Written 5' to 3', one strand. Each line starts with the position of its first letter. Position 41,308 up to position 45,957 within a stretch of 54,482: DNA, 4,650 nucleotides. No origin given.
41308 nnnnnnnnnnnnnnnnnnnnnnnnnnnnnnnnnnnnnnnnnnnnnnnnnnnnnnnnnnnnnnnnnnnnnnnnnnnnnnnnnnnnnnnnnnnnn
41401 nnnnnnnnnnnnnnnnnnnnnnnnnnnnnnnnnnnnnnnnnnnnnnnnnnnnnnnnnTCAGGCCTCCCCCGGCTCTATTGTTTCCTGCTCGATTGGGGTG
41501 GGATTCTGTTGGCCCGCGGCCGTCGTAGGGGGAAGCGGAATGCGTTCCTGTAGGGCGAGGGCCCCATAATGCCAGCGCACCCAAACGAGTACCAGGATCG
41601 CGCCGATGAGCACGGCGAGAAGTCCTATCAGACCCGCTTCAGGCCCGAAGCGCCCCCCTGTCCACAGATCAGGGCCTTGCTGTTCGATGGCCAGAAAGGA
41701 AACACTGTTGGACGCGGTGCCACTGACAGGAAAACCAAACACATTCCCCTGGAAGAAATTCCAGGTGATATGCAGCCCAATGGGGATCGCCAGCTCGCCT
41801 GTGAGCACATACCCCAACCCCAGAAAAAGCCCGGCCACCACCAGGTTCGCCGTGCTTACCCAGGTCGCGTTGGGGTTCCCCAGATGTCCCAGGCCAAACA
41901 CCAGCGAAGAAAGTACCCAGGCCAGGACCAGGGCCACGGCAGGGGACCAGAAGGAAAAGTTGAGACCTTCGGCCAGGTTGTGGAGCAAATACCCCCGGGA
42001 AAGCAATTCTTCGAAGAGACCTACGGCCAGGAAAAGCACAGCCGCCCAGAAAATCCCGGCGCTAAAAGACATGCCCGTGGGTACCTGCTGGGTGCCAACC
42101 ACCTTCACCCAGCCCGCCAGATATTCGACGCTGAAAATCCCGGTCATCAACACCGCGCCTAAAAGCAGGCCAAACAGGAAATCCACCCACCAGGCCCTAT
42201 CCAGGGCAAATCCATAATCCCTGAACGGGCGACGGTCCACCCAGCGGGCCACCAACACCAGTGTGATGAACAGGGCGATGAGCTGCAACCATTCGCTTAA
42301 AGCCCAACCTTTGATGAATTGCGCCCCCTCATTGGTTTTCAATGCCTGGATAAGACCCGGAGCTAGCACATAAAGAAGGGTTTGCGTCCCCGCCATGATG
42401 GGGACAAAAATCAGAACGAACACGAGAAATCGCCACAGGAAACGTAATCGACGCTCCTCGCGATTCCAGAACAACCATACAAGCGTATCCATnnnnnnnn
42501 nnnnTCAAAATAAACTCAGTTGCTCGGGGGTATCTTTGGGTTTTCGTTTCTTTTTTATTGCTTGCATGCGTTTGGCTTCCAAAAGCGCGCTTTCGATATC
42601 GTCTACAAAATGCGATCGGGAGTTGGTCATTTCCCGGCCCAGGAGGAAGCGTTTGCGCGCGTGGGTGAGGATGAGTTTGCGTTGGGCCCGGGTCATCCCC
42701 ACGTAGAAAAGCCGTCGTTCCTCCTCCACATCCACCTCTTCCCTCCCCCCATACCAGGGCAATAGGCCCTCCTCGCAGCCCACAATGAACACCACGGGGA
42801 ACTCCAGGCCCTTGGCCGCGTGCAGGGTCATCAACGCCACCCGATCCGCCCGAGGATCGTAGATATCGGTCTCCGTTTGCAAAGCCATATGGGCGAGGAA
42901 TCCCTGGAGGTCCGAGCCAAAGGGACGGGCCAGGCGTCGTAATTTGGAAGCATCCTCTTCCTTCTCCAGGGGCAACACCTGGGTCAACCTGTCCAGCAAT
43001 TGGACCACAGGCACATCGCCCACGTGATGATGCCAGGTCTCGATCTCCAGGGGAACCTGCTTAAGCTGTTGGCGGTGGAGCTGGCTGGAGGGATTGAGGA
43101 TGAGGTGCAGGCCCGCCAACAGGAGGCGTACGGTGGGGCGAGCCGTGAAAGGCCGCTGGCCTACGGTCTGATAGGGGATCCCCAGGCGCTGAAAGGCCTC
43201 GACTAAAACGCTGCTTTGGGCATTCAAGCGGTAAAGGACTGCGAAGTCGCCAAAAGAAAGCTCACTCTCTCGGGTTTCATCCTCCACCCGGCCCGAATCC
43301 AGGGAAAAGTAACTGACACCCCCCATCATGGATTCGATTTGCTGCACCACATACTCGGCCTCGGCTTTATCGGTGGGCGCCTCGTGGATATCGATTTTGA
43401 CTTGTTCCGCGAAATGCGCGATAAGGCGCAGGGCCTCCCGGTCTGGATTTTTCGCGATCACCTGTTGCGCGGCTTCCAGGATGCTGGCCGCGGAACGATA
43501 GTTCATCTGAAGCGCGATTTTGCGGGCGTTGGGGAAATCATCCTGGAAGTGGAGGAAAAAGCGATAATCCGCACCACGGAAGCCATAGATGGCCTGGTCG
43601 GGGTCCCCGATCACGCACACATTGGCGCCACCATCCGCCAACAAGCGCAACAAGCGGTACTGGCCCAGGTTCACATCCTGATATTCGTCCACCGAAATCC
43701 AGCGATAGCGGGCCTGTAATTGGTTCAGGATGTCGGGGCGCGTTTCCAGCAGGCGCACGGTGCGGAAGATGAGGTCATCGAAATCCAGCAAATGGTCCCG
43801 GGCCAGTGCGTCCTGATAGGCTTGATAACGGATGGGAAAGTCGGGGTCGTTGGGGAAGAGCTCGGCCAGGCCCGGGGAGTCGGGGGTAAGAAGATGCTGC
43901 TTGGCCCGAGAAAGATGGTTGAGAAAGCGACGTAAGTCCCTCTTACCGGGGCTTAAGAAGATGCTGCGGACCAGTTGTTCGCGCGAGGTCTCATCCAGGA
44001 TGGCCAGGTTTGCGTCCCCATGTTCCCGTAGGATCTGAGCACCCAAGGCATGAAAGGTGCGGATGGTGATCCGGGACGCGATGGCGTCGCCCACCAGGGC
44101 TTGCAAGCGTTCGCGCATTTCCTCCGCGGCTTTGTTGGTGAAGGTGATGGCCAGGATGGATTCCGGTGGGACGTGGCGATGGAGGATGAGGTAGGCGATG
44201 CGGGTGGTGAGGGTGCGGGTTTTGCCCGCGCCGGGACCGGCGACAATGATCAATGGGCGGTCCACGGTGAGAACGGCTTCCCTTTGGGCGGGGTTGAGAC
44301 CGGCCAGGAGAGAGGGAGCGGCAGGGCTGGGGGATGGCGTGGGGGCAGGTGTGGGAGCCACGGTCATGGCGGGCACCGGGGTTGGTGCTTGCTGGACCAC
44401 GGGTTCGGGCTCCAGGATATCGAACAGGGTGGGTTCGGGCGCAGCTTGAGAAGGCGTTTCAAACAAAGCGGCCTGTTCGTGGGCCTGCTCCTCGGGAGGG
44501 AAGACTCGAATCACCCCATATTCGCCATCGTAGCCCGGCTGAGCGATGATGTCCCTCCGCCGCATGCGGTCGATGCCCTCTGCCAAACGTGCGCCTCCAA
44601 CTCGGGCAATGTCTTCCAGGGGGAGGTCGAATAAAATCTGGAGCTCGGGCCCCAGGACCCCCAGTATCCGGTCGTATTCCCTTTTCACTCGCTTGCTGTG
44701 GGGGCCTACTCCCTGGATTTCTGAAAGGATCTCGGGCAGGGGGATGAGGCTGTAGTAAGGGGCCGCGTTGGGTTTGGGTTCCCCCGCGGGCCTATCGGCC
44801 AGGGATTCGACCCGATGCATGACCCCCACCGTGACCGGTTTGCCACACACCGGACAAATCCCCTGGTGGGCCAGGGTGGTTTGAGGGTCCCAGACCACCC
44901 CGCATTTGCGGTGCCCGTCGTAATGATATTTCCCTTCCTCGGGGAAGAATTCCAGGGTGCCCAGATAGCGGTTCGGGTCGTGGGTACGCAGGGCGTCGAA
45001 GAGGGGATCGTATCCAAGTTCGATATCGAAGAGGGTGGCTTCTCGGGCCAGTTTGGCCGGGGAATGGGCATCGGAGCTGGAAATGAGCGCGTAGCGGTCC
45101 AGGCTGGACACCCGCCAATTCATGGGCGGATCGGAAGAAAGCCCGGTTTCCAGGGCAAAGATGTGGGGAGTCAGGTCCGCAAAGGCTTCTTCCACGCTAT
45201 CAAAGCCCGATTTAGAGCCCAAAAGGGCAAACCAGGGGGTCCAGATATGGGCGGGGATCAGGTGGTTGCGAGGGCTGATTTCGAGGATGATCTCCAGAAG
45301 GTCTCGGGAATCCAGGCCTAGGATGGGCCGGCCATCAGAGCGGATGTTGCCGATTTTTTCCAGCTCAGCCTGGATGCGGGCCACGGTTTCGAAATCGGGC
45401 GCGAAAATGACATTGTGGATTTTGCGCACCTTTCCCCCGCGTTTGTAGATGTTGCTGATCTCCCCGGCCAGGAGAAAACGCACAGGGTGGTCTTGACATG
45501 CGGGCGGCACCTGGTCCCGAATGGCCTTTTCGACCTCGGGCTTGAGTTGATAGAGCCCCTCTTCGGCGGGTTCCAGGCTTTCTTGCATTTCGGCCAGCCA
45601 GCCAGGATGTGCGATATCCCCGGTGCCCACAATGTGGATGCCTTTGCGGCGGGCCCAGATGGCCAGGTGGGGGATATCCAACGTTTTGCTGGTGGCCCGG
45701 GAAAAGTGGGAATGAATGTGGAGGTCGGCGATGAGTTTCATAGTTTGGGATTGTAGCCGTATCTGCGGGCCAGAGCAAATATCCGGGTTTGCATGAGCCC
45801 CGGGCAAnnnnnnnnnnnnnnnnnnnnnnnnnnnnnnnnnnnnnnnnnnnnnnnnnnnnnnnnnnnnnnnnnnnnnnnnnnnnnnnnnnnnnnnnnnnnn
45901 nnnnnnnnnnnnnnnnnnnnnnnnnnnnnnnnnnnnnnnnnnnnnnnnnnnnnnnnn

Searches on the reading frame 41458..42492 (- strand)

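Call 34: search_protein_families(library=pfam, proteins=[window:41458-42492:-], max_evalue=0.001)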
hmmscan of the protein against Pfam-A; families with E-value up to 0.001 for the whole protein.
window:41458-42492:- (344 aa): 1 family
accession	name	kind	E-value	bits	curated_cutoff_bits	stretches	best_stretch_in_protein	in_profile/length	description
PF02517.21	Rce1-like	-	2.1e-17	63.6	22.4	1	147-247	5-93/93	Type II CAAX prenyl endopeptidase Rce1-like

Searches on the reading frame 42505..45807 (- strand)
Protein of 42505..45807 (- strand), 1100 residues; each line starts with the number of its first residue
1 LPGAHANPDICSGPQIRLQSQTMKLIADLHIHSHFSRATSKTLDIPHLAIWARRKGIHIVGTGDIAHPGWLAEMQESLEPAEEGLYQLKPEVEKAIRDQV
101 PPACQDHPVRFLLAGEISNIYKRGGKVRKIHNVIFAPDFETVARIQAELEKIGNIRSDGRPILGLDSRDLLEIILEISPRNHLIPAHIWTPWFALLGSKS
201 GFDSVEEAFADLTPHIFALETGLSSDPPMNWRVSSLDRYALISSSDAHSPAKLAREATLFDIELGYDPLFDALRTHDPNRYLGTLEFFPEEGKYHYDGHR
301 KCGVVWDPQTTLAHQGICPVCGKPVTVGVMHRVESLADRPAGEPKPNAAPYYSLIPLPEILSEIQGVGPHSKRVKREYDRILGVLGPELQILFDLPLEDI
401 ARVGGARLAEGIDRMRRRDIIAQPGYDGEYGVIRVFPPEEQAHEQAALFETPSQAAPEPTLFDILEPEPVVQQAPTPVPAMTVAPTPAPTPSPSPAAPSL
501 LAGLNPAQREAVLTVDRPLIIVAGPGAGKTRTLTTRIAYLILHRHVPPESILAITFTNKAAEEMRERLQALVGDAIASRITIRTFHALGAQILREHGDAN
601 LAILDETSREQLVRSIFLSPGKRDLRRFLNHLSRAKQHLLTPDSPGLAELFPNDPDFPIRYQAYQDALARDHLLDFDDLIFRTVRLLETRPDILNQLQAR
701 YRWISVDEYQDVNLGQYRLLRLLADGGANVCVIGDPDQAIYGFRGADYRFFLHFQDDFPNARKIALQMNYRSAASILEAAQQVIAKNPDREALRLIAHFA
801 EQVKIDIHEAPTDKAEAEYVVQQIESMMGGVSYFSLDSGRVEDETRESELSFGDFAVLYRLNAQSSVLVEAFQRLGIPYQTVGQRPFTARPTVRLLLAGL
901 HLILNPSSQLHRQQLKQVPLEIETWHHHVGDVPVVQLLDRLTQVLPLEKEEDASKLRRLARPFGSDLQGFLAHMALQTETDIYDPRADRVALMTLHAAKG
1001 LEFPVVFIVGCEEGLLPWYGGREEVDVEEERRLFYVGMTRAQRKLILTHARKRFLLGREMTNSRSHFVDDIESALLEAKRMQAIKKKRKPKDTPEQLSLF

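Call 34: search_protein_families(library=pfam, proteins=[window:42505-45807:-], max_evalue=0.001)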
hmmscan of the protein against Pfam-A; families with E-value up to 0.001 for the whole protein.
window:42505-45807:- (1100 aa): 8 families
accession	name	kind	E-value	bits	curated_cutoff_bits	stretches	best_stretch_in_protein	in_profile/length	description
PF00580.27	UvrD-helicase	-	1.3e-74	251.7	23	1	504-759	1-271/271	UvrD/REP helicase N-terminal domain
PF13361.12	UvrD_C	-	9.5e-49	167.1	25.6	2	962-1051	263-349/350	UvrD-like helicase C-terminal domain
PF13245.12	AAA_19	-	2.1e-26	93.1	25.1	1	508-744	1-134/134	AAA domain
PF13538.12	UvrD_C_2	-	2.2e-10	40.7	27.4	1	991-1047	3-51/52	UvrD-like helicase C-terminal domain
PF13604.12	AAA_30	-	1.8e-08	34.8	27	1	504-608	2-98/191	AAA domain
PF01443.25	Viral_helicase1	-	1.8e-06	28.4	21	0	962-1047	151-226/228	Viral superfamily 1 RNA helicase core domain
PF13401.12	AAA_22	-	0.00045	21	27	0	517-608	6-94/130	AAA domain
PF13086.12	AAA_11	-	0.0007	19.9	27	0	504-570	2-74/257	AAA domain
